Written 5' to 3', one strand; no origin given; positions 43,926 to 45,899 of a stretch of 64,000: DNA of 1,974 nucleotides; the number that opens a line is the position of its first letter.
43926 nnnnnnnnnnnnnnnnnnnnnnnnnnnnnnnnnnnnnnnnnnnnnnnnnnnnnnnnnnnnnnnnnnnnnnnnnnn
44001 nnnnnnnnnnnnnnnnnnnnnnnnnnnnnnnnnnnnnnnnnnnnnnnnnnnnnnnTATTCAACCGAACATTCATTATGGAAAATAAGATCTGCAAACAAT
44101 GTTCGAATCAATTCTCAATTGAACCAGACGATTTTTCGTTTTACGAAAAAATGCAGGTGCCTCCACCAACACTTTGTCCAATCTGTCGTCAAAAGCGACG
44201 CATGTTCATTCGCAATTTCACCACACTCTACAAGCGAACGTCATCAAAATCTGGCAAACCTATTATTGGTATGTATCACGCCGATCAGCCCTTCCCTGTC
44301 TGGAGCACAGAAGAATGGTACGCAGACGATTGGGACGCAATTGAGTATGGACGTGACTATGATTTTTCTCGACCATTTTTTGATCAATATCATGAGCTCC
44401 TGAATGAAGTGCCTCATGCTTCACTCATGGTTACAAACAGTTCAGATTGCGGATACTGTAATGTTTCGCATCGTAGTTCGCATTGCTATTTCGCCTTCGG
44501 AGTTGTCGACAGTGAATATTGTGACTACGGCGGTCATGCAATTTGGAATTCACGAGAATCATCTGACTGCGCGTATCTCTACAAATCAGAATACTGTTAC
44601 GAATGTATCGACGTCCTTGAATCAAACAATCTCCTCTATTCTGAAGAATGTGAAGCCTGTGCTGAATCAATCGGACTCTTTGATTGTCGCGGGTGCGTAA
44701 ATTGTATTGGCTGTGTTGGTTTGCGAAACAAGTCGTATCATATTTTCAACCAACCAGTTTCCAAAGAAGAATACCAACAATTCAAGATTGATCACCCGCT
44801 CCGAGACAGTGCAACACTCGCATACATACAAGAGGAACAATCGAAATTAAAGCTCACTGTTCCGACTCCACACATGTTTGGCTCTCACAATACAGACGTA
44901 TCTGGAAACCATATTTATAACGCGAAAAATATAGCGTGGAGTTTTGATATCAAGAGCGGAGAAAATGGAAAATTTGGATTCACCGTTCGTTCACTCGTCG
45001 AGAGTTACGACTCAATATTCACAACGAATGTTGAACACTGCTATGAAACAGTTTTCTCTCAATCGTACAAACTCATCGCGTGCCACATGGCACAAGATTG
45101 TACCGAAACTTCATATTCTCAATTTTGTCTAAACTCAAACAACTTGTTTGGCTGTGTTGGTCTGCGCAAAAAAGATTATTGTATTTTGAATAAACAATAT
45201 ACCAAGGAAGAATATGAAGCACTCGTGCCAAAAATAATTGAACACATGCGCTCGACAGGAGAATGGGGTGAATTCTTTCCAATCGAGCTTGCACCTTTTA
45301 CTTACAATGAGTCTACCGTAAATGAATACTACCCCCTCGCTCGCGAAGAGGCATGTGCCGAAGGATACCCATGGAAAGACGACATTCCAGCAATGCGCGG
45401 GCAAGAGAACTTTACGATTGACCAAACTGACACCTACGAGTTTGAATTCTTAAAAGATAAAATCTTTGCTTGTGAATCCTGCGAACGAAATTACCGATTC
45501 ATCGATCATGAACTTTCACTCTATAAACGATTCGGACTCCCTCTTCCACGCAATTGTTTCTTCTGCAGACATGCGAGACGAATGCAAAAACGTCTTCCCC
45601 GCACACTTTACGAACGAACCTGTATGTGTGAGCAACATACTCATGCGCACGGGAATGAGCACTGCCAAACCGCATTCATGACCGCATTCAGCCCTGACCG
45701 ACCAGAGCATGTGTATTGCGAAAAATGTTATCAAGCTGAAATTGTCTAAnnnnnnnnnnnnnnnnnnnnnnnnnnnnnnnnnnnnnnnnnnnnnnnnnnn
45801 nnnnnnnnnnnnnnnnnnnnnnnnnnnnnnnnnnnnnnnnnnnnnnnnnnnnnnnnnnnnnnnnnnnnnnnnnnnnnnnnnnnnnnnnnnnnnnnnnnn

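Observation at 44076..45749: Uncharacterised 557-aa Cys-rich multi-zinc-ribbon protein embedded between thyA and folA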

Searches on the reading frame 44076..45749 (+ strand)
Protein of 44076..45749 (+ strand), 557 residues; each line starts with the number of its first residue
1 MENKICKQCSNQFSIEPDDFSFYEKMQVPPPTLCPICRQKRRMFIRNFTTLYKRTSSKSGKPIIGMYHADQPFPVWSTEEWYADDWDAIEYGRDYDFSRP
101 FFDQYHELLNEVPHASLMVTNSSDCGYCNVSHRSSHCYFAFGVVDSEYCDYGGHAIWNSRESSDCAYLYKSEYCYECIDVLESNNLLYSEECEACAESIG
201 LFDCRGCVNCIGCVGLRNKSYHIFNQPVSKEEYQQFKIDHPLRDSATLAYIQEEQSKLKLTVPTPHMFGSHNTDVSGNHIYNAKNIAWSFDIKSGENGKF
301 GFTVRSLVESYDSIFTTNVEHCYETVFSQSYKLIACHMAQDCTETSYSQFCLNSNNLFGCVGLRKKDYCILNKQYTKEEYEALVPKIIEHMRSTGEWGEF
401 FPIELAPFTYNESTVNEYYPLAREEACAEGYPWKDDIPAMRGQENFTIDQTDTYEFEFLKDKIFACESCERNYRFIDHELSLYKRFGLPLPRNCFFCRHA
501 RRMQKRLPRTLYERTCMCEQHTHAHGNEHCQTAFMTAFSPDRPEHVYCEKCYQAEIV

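Call 3: search_protein_families(library=pfam, proteins=[window:44076-45749:+], max_evalue=1)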
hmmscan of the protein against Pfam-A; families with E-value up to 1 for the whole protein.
window:44076-45749:+ (557 aa): 5 families
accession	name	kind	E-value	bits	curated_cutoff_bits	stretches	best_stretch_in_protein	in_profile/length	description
PF13451.12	zf_Tbcl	-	0.00028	21.2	24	2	5-42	6-44/48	Probable treble clef domain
PF23477.1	zf_Tbcl_2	-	0.019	15.1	27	1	529-554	10-35/37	Probable treble clef zinc finger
PF09606.15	Med15_N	-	0.07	13.3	24.1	0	371-394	41-64/72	ARC105/Med15 mediator subunit N-terminal KIX domain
PF00553.25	CBM_2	-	0.088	13.6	24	1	267-307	44-85/101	Cellulose binding domain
PF14205.11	Cys_rich_KTR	-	0.19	12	25.5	1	33-52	5-24/54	Cysteine-rich KTR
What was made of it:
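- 44082..44210 (+): ZnF1 (res 3-45): treble-clef zinc finger, C6/C9…C34/C37, followed by an Arg-rich helix (R38, R41, R42). Pfam zf_Tbcl PF13451 scores 21.2 bits, E 2.8e-4, below the gathering score of 24 (call 3).
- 45612..45746 (+): ZnF3 (res 513-557): C516…C530…C548/C551 finger carrying a His-rich insert (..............). Pfam zf_Tbcl_2 PF23477 scores 15.1 bits, below the gathering score of 27 (call 3).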

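Call 4: search_protein_families(library=ncbifam, proteins=[window:44076-45749:+], max_evalue=1)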
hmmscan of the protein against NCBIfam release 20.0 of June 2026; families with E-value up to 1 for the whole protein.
window:44076-45749:+ (557 aa): 0 families

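Call 5: search_solved_structures(query=window:44076-45749:+, max_evalue=10)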
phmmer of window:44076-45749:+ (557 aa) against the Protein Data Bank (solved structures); distinct sequences matched with E-value up to 10: 3.
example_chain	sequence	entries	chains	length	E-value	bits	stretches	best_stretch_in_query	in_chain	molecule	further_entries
7aeb_Y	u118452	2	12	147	0.63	11.9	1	278-350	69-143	Phospholipid/glycerol acyltransferase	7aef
9qbl_A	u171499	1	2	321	1.5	10.7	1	23-78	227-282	DUF4365 domain-containing protein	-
9qbq_A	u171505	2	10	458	2.1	10.1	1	23-78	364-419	DUF4365 domain-containing protein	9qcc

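Call 6: find_homologous_proteins(query=window:44076-45749:+, max_evalue=0.001)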
Query window:44076-45749:+ (557 aa): 7692 proteins with E <= 0.001 among 8000 candidates; the best 120 are listed.
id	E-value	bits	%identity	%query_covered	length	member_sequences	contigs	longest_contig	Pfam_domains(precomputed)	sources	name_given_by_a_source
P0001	0.0e+0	1280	95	100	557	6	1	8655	-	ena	-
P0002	0.0e+0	1080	79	100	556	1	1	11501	-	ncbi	-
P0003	0.0e+0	1013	75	100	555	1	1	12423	-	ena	-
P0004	2.5e-298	1009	76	100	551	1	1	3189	-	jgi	jgi:hypothetical protein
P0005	9.9e-281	951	71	100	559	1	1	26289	-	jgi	jgi:hypothetical protein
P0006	1.1e-279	947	70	100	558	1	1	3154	-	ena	-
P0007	5.3e-271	919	69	100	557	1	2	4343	-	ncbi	-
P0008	2.2e-263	893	67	100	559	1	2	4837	-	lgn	-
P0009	1.5e-261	887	66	100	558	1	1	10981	-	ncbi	-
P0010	3.8e-260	883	66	100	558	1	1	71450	-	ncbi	-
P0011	4.4e-258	876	73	88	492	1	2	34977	-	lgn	-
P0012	1.9e-254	864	73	88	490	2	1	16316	-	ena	-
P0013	4.0e-254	863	64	100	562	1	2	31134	PF13451.13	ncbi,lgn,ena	-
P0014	6.7e-253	859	63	100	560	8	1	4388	-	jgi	jgi:hypothetical protein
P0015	2.1e-239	814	61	99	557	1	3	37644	-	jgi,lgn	jgi:hypothetical protein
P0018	5.8e-213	727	55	100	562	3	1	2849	PF13451.13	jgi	jgi:hypothetical protein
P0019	5.0e-211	721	54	100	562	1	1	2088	PF13451.13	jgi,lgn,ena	-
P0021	4.1e-208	711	54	100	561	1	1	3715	PF13451.13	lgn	-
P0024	7.8e-206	703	54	100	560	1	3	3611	PF13451.13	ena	-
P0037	1.7e-197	676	53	100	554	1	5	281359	PF13451.13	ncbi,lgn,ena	-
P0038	2.5e-197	675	54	100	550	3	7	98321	PF13451.13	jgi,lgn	jgi:hypothetical protein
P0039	3.9e-197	675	54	100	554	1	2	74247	PF13451.13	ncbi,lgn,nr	ncbi:MAG: zinc-ribbon domain containing protein [Candidatus Nomurabacteria bacterium]|nr:zinc-ribbon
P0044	1.4e-195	670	53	99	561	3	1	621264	PF13451.13,PF02420.21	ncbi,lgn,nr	ncbi:MAG: hypothetical protein KJI72_01015 [Patescibacteria group bacterium]|nr:hypothetical protein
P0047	2.9e-194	665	54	100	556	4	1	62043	PF23477.2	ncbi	-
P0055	5.0e-193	661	53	100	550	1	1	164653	PF13451.13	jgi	jgi:hypothetical protein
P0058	7.9e-193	660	53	100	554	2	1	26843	PF13451.13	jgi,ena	-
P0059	9.4e-193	660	52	100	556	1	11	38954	PF13451.13,PF23477.2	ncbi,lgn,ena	-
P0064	5.7e-192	658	52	100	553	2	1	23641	PF02420.21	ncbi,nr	ncbi:hypothetical protein MYX07_01515 [Patescibacteria group bacterium AH-259-L07]|nr:hypothetical p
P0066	3.8e-191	655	53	100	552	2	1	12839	PF13451.13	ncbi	ncbi:MAG: hypothetical protein WCG28_00705 [bacterium]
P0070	1.4e-190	653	51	99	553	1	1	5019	PF13451.13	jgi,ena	-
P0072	6.1e-190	651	51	100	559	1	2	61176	PF13451.13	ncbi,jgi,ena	-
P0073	1.4e-189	650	52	100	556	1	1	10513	PF13451.13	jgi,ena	-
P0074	1.4e-189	650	52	100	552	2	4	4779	PF13451.13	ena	-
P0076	3.9e-189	648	50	100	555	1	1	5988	PF13451.13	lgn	-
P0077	4.2e-189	648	51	97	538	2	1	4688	PF02420.21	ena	-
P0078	8.3e-189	647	51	100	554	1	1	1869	PF13451.13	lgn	-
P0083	1.9e-188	646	53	100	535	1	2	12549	PF13451.13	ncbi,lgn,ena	ncbi:MAG: zinc-ribbon domain containing protein [Patescibacteria group bacterium]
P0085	2.1e-188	646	51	100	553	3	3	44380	PF13451.13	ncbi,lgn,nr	ncbi:MAG: hypothetical protein HYW65_03905 [Candidatus Liptonbacteria bacterium]|nr:hypothetical pro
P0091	2.1e-187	643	51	98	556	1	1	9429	PF13451.13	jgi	-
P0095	2.9e-187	642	50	99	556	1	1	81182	PF13451.13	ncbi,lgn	-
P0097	3.1e-187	642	52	98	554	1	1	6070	PF13451.13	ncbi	-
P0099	4.8e-187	641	51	100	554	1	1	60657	PF13451.13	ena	-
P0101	5.4e-187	641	51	100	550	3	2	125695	PF13451.13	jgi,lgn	-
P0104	1.0e-186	640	51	100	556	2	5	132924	PF02420.21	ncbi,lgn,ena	ncbi:MAG: hypothetical protein AAB786_00120 [Patescibacteria group bacterium]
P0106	2.1e-186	639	51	100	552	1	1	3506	PF23477.2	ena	-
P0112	9.6e-186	637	50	100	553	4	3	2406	PF23477.2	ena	-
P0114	1.5e-185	636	51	100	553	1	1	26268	PF13451.13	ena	-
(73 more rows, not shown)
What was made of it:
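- Closest known: Cys-ladder 12-residue β-solenoids of beetle antifreeze proteins. Same: A few orthologs carry precomputed PF02420 hits (call 6).
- Checked: At least 7,692 homologs were found (call 6).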

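Call 12: find_related_loci(query=A1, collection=genome_contigs, flank=10000)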
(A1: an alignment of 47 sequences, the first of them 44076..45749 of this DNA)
Query A1 (557 aa) in genome_contigs; peptide patterns used: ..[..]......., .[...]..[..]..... (x = any residue, [..] = any of these).
132 stretches matched a pattern; 105 encode a relative of the query (tblastn E <= 1e-3); the best 80 are kept; 80 distinct loci.
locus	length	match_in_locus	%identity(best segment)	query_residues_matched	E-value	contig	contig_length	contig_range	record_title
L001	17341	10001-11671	93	1-557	0e+0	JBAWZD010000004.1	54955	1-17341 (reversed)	MAG: bacterium isolate ELA106 MAG106_4, whole genome shotgun sequence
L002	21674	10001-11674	66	1-557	0e+0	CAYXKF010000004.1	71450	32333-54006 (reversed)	MAG TPA_asm: uncultured Candidatus Saccharibacteria bacterium isolate SRP257259_co1_189 genome assembly, contig: NODE_33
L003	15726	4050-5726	64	2-557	0e+0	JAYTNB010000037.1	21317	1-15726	MAG: bacterium isolate GFS_3870 GFS_3870_36, whole genome shotgun sequence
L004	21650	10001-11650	54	2-556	0e+0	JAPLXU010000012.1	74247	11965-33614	MAG: Candidatus Nomurabacteria bacterium isolate LacPavin_0419_WC70L_MAG_39_11 LacPavin_0419_WC70L_scaffold_14751, whole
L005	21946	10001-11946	53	6-556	0e+0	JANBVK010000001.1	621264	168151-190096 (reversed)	MAG: Patescibacteria group bacterium isolate AMOR_Bin_147 NODE_1_length_621264_cov_13.613588, whole genome shotgun seque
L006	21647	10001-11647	52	2-556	0e+0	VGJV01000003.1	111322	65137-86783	MAG: Candidatus Liptonbacteria bacterium isolate M_DeepCast_50m_m2_187 M_DeepCast_50m_m2_187_Ga0194121_10000173, whole g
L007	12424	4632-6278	50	1-556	0e+0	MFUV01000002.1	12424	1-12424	MAG: Candidatus Nomurabacteria bacterium RIFCSPLOWO2_01_FULL_39_18 rifcsplowo2_01_scaffold_24697, whole genome shotgun s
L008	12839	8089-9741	53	1-556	0e+0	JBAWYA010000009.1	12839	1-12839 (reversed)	MAG: bacterium isolate ELA077 MAG077_9, whole genome shotgun sequence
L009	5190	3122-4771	52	2-557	0e+0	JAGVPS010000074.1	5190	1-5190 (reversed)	MAG: Candidatus Paceibacterota bacterium isolate DeMMO3_58 c_000000059004, whole genome shotgun sequence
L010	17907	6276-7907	51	6-556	0e+0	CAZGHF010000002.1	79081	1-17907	MAG TPA_asm: uncultured Candidatus Saccharibacteria bacterium isolate SRP179991_co3_11 genome assembly, contig: NODE_32_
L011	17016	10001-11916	52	2-556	0e+0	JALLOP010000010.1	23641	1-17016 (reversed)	Patescibacteria group bacterium AH-259-L07 AH-259-L07_NODE_10, whole genome shotgun sequence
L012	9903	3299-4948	51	1-557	0e+0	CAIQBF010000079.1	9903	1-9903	uncultured bacterium isolate Loclat_bin-19288 genome assembly, contig: bin-19288:079/110, whole genome shotgun sequence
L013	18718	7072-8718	52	2-556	0e+0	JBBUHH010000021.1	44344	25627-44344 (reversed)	MAG: Patescibacteria group bacterium isolate H52-bin032_1 H52_bin032_1_000000000021, whole genome shotgun sequence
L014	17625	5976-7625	52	2-556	0e+0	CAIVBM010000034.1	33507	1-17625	uncultured bacterium isolate AM-lipid-01-D10_bin-0933 genome assembly, contig: bin-0933:34/54, whole genome shotgun sequ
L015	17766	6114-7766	52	1-556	0e+0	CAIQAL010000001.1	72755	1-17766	uncultured bacterium isolate MJ-time_bin-5891 genome assembly, contig: bin-5891:01/38, whole genome shotgun sequence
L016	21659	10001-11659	52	2-556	0e+0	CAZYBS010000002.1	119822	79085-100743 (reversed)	MAG TPA_asm: uncultured Candidatus Saccharibacteria bacterium isolate SRP178908_co1_81 genome assembly, contig: NODE_57_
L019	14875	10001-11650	49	2-557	0e+0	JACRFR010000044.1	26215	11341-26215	MAG: Candidatus Liptonbacteria bacterium isolate NC_groundwater_1730_Pr3_B-0.1um_54_13 SR-2_scaffold_141_2325354, whole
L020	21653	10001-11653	51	1-556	0e+0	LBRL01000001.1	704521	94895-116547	MAG: Candidatus Nomurabacteria bacterium GW2011_GWD2_36_14 US04_C0001, whole genome shotgun sequence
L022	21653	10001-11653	52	4-555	0e+0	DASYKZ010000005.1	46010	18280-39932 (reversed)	MAG TPA_asm: Candidatus Paceibacterota bacterium isolate SMAG_U4335 k141_4208800, whole genome shotgun sequence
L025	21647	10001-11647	52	2-556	0e+0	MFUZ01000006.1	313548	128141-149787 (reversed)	MAG: Candidatus Nomurabacteria bacterium RIFCSPLOWO2_01_FULL_41_18 rifcsplowo2_01_scaffold_32, whole genome shotgun sequ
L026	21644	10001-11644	51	2-557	0e+0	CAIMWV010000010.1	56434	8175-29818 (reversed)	MAG: Candidatus Staskawiczbacteria bacterium isolate AlinenSediments_bin-0833 genome assembly, contig: bin-0833:10/35, w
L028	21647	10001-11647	51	2-556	0e+0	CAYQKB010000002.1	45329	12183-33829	MAG TPA_asm: uncultured Candidatus Saccharibacteria bacterium isolate SRP193066_co2_439 genome assembly, contig: NODE_32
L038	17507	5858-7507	50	2-556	0e+0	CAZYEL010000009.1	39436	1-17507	MAG TPA_asm: uncultured Candidatus Saccharibacteria bacterium isolate binchicken_co227_1009 genome assembly, contig: NOD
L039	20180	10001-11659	51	2-556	0e+0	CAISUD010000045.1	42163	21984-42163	uncultured bacterium isolate AlinenLipids_bin-8925 genome assembly, contig: bin-8925:45/64, whole genome shotgun sequenc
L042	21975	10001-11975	51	2-556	0e+0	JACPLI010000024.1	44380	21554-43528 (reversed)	MAG: Candidatus Liptonbacteria bacterium isolate NC_groundwater_517_Ag_S-0.1um_55_12 S35_SO-1_scaffold_432519, whole gen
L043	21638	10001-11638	51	6-556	0e+0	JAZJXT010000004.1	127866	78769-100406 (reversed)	MAG: Patescibacteria group bacterium isolate ADI_H1L2_2_122_18_3-bin036_1 ADIH1L22_B036_1_000000000004, whole genome sho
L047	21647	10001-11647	50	2-556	0e+0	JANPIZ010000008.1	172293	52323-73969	MAG: Candidatus Nomurabacteria bacterium isolate VAR_61_metabat_48 VAR_61_k141_730931, whole genome shotgun sequence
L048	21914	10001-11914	50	2-556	0e+0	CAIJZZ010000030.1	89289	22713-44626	uncultured bacterium isolate AlinenLipids_bin-6792 genome assembly, contig: bin-6792:30/78, whole genome shotgun sequenc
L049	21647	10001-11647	50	2-556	0e+0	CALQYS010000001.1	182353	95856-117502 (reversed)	MAG: Candidatus Nomurabacteria bacterium isolate Ike-100m-2 genome assembly, contig: Ike-100-c23, whole genome shotgun s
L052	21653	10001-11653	49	2-557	0e+0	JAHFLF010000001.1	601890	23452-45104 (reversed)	MAG: Candidatus Harrisonbacteria bacterium isolate nzgw427 NODE_3_length_601891_cov_5.610981, whole genome shotgun seque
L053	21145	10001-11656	51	2-556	0e+0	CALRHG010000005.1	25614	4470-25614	MAG: Candidatus Nomurabacteria bacterium isolate MaH-09apr19-135 genome assembly, contig: MaH-09apr19-C4423, whole genom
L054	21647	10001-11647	49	2-556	1e-178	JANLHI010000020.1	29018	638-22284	MAG: Patescibacteria group bacterium isolate P6-13 k99_82062, whole genome shotgun sequence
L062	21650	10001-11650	53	2-556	0e+0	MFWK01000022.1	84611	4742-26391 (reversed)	MAG: Candidatus Nomurabacteria bacterium RIFOXYD2_FULL_35_12 rifoxyd2_full_scaffold_46, whole genome shotgun sequence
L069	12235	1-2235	39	1-557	9e-132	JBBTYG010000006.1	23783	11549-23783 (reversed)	MAG: Patescibacteria group bacterium isolate H43-bin051_1 H43_bin051_1_000000000006, whole genome shotgun sequence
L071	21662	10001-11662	49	2-557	2e-180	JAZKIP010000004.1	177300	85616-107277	MAG: Patescibacteria group bacterium isolate ADI_DC_SW_02_SPN_11032020-bin045 DCSW02SPN_B045_0_000000000004, whole genom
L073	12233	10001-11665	39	4-556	3e-127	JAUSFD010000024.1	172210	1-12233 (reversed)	MAG: Candidatus Peregrinibacteria bacterium isolate E14_maxbin.275 E14_k141_629405, whole genome shotgun sequence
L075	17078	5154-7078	52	2-556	0e+0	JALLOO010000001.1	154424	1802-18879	Patescibacteria group bacterium AH-259-L05 AH-259-L05_NODE_1, whole genome shotgun sequence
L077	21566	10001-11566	40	4-556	2e-123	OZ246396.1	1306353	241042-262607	MAG: uncultured Candidatus Peribacteria bacterium isolate ERP119705_co14_83 genome assembly, chromosome: 1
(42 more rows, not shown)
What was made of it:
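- All 80 genome loci and all named hits are Patescibacteria (calls 6, 12).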

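Call 22: search_protein_families(library=padloc, proteins=[window:44076-45749:+], max_evalue=1)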
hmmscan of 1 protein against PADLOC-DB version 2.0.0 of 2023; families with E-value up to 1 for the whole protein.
window:44076-45749:+ (557 aa): 0 families
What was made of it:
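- On Known anti-phage defence systems (PADLOC) / phage protein families (PHROGs): PADLOC gave 0 hits (call 22).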

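Call 23: search_protein_families(library=phrogs, proteins=[window:44076-45749:+], max_evalue=1)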
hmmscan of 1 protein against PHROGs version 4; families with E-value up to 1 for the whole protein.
window:44076-45749:+ (557 aa): 2 families
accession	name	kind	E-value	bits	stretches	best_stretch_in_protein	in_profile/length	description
phrog_15341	-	unknown function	0.0018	18.7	1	163-214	37-85/276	-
phrog_19159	-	unknown function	0.46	11.8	0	363-383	20-40/88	-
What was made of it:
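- On Known anti-phage defence systems (PADLOC) / phage protein families (PHROGs): The best PHROGs hit had E 0.0018 over 50 residues of Cys repeat (call 23).
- Tried and rejected: Defence system or phage protein (calls 22, 23).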

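Call 24: search_protein_families(library=pfam, proteins=[L062:7065-9986:+, L016:11709-12512:+, L025:12530-13936:+, L007:9308-10609:+, L053:13842-14456:+, L020:17022-18383:+, L054:14125-16035:+, L022:3797-4774:-], max_evalue=0.00001)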
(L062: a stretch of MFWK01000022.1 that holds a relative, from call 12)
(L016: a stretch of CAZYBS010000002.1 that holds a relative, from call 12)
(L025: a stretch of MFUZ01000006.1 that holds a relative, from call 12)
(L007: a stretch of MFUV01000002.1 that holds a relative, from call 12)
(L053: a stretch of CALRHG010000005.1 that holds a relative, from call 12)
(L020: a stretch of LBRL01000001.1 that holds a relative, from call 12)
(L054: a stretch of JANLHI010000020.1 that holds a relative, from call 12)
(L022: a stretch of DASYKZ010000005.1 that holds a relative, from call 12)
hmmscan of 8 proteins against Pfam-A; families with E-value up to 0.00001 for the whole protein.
L062:7065-9986:+ (973 aa): 3 families
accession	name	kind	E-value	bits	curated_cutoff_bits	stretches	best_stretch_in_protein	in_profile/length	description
PF02769.27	AIRS_C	-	2.3e-42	145.2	23.1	2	414-566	1-154/156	AIR synthase related protein, C-terminal domain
PF00586.29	AIRS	-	5.9e-18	65.8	24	1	264-394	2-112/112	AIR synthase related protein, N-terminal domain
PF18072.6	FGAR-AT_linker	-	4.7e-16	59.5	26.6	1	179-222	6-49/50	Formylglycinamide ribonucleotide amidotransferase linker domain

L016:11709-12512:+ (267 aa): 1 family
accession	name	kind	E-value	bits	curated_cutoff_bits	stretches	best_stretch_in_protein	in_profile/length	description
PF13507.12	GATase_5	-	5.8e-67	226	27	1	7-266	1-260/260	CobB/CobQ-like glutamine amidotransferase domain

L025:12530-13936:+ (468 aa): 3 families
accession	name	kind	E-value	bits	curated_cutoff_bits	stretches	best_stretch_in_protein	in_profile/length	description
PF13522.11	GATase_6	-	1.5e-13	51.3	27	1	71-204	9-130/130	Glutamine amidotransferase domain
PF13537.11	GATase_7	-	3.6e-13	50.1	25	1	90-209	11-122/123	Glutamine amidotransferase domain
PF00156.33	Pribosyltran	-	1e-06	28.6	26.3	1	262-382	10-122/158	Phosphoribosyl transferase domain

L007:9308-10609:+ (433 aa): 3 families
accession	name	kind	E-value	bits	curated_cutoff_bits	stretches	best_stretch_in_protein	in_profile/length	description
PF01071.24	GARS_A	-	8.9e-78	261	27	1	106-298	1-194/194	Phosphoribosylglycinamide synthetase, ATP-grasp (A) domain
PF02843.22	GARS_C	-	5.8e-35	119.9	34.8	1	333-424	1-92/92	Phosphoribosylglycinamide synthetase, C domain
PF02844.21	GARS_N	-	4e-33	114.6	29.5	1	7-105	2-100/100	Phosphoribosylglycinamide synthetase, N domain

L053:13842-14456:+ (204 aa): 1 family
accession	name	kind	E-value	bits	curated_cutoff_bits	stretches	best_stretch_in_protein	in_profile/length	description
PF00551.24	Formyl_trans_N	-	1.6e-28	100.1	26.1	1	8-199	2-181/181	Formyl transferase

L020:17022-18383:+ (453 aa): 3 families
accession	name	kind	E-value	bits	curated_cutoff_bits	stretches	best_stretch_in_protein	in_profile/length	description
PF08245.18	Mur_ligase_M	-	5.5e-25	88.9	24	1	117-251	1-142/200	Mur ligase middle domain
PF02875.26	Mur_ligase_C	-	6e-16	59.9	28.4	1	304-441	1-127/127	Mur ligase, glutamate ligase domain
PF01225.30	Mur_ligase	-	3.1e-10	40.7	21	1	11-113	2-95/95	Mur ligase family, catalytic domain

L054:14125-16035:+ (636 aa): 5 families
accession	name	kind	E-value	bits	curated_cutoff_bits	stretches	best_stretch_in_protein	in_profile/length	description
PF10412.15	TrwB_AAD_bind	-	1.7e-16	60.5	20.5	1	27-348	10-313/387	Type IV secretion-system coupling protein DNA-binding domain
PF23477.1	zf_Tbcl_2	-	6.2e-12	45.4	27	1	452-483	4-35/37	Probable treble clef zinc finger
PF02534.20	T4SS-DNA_transf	-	6.4e-08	32.3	20.1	0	24-105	44-114/468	Type IV secretory system Conjugative DNA transfer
PF12696.13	TraG-D_C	-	8.2e-07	29.4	22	1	283-353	3-72/126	TraM recognition site of TraD and TraG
PF01935.23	DUF87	-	1.9e-06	28.6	23.2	1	32-245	23-203/220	Helicase HerA, central domain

L022:3797-4774:- (325 aa): 1 family
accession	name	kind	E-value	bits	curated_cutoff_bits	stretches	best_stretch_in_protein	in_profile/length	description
PF01933.23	CofD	-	3.5e-73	246.8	30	1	4-274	1-273/290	2-phospho-L-lactate transferase CofD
